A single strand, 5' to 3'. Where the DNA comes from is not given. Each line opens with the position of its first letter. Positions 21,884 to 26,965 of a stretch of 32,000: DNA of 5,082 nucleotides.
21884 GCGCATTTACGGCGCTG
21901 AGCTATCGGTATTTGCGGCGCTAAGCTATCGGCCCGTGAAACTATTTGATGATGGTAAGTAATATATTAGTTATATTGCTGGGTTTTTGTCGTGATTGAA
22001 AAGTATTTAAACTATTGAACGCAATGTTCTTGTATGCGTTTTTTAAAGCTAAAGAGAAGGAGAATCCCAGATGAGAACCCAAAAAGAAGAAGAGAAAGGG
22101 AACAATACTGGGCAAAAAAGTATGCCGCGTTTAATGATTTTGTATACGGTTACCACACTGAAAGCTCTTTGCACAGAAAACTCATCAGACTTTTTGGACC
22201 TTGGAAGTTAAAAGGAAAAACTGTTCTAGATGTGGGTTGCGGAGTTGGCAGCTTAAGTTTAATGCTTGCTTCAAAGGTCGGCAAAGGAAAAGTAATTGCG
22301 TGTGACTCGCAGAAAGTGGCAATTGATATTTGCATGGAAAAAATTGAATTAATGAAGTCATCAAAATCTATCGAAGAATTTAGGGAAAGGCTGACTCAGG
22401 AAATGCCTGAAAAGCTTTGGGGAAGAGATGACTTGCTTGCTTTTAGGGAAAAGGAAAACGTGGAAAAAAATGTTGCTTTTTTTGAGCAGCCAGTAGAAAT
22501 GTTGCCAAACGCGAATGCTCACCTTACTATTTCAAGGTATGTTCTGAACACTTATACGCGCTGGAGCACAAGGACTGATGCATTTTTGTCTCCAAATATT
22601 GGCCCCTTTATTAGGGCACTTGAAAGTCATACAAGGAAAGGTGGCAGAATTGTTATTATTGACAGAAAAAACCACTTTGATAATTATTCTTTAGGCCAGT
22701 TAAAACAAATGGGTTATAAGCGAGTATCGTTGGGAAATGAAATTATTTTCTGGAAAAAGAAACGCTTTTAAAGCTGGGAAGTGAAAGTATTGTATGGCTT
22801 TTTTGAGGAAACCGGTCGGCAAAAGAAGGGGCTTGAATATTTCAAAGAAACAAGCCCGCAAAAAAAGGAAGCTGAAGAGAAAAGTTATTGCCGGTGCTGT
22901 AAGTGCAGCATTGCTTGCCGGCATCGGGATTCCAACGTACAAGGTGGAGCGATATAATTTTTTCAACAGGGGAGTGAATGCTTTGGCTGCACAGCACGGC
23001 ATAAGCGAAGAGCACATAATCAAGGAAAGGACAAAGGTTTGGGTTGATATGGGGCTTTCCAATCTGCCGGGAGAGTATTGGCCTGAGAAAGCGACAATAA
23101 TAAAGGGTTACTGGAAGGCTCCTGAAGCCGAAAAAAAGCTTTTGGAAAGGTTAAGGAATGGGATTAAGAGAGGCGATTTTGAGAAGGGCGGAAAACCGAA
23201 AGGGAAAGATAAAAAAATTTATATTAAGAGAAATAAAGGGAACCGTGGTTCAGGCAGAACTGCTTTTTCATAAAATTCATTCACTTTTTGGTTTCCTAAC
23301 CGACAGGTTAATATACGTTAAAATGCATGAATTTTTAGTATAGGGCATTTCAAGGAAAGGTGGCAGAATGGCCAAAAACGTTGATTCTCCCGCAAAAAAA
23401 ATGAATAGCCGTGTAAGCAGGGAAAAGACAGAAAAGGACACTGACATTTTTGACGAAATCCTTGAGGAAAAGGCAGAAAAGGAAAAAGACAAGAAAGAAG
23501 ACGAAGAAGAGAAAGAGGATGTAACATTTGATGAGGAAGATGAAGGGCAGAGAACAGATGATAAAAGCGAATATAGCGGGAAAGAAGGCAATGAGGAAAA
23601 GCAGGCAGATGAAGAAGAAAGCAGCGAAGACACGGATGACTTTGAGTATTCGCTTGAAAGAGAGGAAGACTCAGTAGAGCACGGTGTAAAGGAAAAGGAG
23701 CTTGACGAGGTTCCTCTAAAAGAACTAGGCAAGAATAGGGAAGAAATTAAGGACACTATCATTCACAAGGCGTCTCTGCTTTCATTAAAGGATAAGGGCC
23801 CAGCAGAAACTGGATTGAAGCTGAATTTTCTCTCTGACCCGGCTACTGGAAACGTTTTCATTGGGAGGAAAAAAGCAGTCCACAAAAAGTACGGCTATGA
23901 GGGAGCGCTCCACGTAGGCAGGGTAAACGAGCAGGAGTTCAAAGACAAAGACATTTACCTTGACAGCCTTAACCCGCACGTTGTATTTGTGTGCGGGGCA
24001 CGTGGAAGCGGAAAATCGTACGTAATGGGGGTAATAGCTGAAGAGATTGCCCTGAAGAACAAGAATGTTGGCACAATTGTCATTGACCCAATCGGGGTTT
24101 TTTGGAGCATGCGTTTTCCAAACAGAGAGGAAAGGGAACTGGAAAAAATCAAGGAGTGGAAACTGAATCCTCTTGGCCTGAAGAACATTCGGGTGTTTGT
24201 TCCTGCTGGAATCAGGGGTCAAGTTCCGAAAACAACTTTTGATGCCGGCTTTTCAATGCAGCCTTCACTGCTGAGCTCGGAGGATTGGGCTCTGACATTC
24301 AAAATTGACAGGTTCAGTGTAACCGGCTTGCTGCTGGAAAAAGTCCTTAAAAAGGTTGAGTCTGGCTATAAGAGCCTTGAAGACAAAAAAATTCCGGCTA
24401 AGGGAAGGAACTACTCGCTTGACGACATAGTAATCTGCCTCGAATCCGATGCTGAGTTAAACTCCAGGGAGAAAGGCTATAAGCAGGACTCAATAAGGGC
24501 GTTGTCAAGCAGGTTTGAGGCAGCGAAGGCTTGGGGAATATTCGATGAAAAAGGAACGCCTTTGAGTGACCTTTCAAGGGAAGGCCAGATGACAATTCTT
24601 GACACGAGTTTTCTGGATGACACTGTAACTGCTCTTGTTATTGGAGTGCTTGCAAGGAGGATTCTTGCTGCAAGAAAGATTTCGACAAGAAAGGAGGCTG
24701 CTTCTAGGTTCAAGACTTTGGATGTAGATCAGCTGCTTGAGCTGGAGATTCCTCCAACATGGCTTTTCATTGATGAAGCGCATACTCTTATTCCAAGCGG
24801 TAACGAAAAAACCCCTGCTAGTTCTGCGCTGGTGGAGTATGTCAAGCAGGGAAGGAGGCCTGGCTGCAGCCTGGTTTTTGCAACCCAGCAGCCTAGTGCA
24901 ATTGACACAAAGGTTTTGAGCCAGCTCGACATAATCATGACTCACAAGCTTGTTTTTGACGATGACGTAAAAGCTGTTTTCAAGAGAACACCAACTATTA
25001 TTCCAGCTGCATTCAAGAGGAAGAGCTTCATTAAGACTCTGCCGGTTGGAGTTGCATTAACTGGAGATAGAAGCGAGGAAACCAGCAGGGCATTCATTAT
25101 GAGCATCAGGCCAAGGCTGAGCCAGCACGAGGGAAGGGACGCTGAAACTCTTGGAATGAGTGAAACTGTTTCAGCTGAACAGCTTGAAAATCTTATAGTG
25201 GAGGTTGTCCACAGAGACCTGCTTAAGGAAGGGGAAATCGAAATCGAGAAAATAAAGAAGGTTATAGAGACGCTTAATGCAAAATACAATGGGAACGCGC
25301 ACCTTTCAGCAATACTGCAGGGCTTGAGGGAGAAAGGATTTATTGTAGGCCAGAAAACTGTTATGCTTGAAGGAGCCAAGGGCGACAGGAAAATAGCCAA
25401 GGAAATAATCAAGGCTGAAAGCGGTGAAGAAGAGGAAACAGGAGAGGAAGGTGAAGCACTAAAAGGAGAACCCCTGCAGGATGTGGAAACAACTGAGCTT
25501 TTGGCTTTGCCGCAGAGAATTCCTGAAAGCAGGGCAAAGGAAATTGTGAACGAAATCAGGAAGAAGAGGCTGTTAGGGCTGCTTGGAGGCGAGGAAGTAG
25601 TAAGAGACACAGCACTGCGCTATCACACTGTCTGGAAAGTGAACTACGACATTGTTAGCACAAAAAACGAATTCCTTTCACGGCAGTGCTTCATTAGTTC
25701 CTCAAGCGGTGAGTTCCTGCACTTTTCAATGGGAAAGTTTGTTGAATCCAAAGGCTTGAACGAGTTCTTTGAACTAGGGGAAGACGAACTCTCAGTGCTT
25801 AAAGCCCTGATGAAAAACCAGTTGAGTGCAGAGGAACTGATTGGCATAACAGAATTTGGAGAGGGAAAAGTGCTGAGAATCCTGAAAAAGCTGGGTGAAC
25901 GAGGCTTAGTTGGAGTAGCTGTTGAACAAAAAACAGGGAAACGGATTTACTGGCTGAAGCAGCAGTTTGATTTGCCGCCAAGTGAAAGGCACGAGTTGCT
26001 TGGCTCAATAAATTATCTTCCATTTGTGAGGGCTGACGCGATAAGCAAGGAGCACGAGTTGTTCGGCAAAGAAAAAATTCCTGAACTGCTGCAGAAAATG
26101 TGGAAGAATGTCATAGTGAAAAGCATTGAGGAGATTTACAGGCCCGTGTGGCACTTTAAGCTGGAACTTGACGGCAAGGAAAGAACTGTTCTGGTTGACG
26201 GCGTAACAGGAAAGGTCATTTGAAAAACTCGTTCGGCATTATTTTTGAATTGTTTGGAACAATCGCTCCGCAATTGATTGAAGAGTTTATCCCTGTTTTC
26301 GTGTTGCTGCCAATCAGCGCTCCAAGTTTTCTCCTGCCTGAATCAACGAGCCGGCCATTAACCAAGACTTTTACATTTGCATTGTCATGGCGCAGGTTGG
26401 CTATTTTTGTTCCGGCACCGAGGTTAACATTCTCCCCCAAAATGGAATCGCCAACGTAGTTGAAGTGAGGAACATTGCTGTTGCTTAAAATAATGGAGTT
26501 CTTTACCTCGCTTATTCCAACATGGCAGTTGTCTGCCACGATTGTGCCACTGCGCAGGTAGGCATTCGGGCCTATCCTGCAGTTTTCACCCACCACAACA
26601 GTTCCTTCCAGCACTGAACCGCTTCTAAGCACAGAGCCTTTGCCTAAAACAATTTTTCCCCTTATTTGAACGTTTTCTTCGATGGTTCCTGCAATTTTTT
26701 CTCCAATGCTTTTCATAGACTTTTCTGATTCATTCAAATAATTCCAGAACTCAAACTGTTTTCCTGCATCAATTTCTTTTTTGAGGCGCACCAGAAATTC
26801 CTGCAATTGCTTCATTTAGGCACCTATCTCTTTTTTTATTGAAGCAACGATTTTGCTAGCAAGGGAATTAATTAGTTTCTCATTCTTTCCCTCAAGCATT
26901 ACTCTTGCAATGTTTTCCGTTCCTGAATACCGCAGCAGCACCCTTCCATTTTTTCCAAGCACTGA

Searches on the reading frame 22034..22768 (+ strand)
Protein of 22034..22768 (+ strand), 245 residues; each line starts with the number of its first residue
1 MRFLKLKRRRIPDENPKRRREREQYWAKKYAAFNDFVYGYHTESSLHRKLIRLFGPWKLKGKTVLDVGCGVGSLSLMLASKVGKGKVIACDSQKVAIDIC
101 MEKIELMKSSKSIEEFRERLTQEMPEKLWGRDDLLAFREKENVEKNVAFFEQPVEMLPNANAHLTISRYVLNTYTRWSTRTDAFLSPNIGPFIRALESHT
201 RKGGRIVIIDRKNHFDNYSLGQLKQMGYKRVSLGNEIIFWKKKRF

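Call 8: search_protein_families(library=pfam, proteins=[window:22034-22768:+], max_evalue=0.01)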
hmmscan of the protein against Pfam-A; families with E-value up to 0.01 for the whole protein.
window:22034-22768:+ (245 aa): 15 families
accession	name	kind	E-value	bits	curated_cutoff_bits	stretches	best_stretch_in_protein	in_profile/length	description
PF13847.12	Methyltransf_31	-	6.7e-09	36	27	1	60-131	3-72/145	Methyltransferase domain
PF13649.12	Methyltransf_25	-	5.8e-08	33.8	27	1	64-105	1-42/97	Methyltransferase domain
PF05175.20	MTS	-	6.8e-08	32.8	23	1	60-125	31-95/170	Methyltransferase small domain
PF06325.19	PrmA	-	9.4e-07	29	22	1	58-114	159-214/296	Ribosomal protein L11 methyltransferase (PrmA)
PF01728.25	FtsJ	-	1.4e-06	28.8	24.1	1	53-122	15-81/181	FtsJ-like methyltransferase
PF13489.12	Methyltransf_23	-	1.7e-06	28.3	27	1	44-219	7-127/164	Methyltransferase domain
PF01209.24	Ubie_methyltran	-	0.00017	21.5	20.1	1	27-106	17-94/233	ubiE/COQ5 methyltransferase family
PF10294.15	Methyltransf_16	-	0.00041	20.6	21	1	49-113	35-100/174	Lysine methyltransferase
PF08123.19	DOT1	-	0.00067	19.7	23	1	28-108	13-90/205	Histone methylation protein DOT1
PF08241.18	Methyltransf_11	-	0.0013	19.8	21.2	1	65-106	1-40/95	Methyltransferase domain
PF13679.12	Methyltransf_32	-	0.0019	18.6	27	1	61-120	26-89/143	Methyltransferase domain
PF03602.21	Cons_hypoth95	-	0.0019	18.3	24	1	59-126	40-106/182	Conserved hypothetical protein 95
PF01135.25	PCMT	-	0.002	18.4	20.3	1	21-105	29-119/210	Protein-L-isoaspartate(D-aspartate) O-methyltransferase (PCMT)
PF08242.18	Methyltransf_12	-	0.0026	18.9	30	1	65-104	1-40/98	Methyltransferase domain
PF12847.13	Methyltransf_18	-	0.0027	18.2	27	1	60-114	14-68/151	Methyltransferase domain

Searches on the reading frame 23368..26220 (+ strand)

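Call 8: search_protein_families(library=pfam, proteins=[window:23368-26220:+], max_evalue=0.01)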
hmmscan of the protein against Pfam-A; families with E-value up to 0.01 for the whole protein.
window:23368-26220:+ (951 aa): 7 families
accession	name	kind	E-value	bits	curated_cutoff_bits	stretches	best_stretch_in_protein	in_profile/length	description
PF01935.23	DUF87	-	8e-16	59.2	23.2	1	182-432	2-220/220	Helicase HerA, central domain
PF05872.18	HerA_C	-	9.3e-06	25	22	1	460-570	255-366/502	Helicase HerA-like C-terminal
PF00004.35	AAA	-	4.3e-05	24.4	21.2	1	455-524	57-127/131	ATPase family associated with various cellular activities (AAA)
PF01978.25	TrmB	-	0.00012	22.3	25.6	1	800-854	3-58/68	Sugar-specific transcriptional regulator TrmB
PF06414.18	Zeta_toxin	-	0.00038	20.4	22.3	1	189-240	3-50/199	Zeta toxin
PF03413.25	PepSY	-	0.0052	17.5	24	0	917-951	22-57/60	Peptidase propeptide and YPEB domain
PF05707.18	Zot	-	0.0065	16.4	20.3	0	465-526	84-145/197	Zonular occludens toxin (Zot)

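Call 48: search_protein_families(library=padloc, proteins=[window:23368-26220:+], max_evalue=0.01)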
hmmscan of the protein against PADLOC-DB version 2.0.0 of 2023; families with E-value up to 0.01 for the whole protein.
window:23368-26220:+ (951 aa): 15 families
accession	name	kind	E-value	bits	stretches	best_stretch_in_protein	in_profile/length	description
PDLC04105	HerA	-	1.8e-17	61.2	2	403-542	376-502/576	-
PDLC04140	mad8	-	1.7e-16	58.7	1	194-528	18-253/314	mads_8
PDLC04103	HerA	-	2.1e-14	50.8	2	463-561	441-539/579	-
PDLC04098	HerA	-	5.9e-13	46.2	1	403-542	481-613/686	-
PDLC04106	HerA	-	3.1e-12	43.8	1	407-539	470-592/667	-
PDLC04102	HerA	-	5.7e-12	42.8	1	401-559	460-600/654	-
PDLC01055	HerA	-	9.2e-10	35.9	2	464-523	417-478/532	Type III coevolved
PDLC02185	HerA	-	4.7e-09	33.5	1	463-538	446-524/585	-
PDLC04104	HerA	-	6e-09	33.1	1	461-564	218-322/379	-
PDLC04100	HerA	-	2.1e-08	31.3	1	463-538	440-518/580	-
PDLC04097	HerA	-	8.2e-08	29.3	1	466-563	477-577/618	-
PDLC01044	Csa3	-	6e-07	27.5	1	802-854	133-182/194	Type I-A associated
PDLC02188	HerA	-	1e-06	25.9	1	405-542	376-509/578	-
PDLC01879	CARF3--CARF_TM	-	0.0002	19.1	1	787-864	138-210/222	-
PDLC04787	PDC-S01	-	0.0051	13.7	0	202-231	26-58/412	-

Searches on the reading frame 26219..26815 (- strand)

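Call 8: search_protein_families(library=pfam, proteins=[window:26219-26815:-], max_evalue=0.01)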
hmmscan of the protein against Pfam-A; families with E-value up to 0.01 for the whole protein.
window:26219-26815:- (199 aa): 5 families
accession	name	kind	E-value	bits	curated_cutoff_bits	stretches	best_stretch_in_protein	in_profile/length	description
PF00132.30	Hexapep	-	1.8e-18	65.8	27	3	73-100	2-29/36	Bacterial transferase hexapeptide (six repeats)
PF25084.1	LbH_EIF2B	-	1.3e-09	38.4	54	1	45-138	12-105/105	EIF2B subunit epsilon LbH domain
PF14602.12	Hexapep_2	-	5.1e-07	29.7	27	1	73-100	2-27/34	Hexapeptide repeat of succinyl-transferase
PF24894.1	Hexapep_GlmU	-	1.2e-06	29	23.3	1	91-140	19-68/104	GlmU-like, C-terminal hexapeptide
PF25087.1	GMPPB_C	-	0.00068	19.7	39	1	70-154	8-85/110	GMPPB C-terminal domain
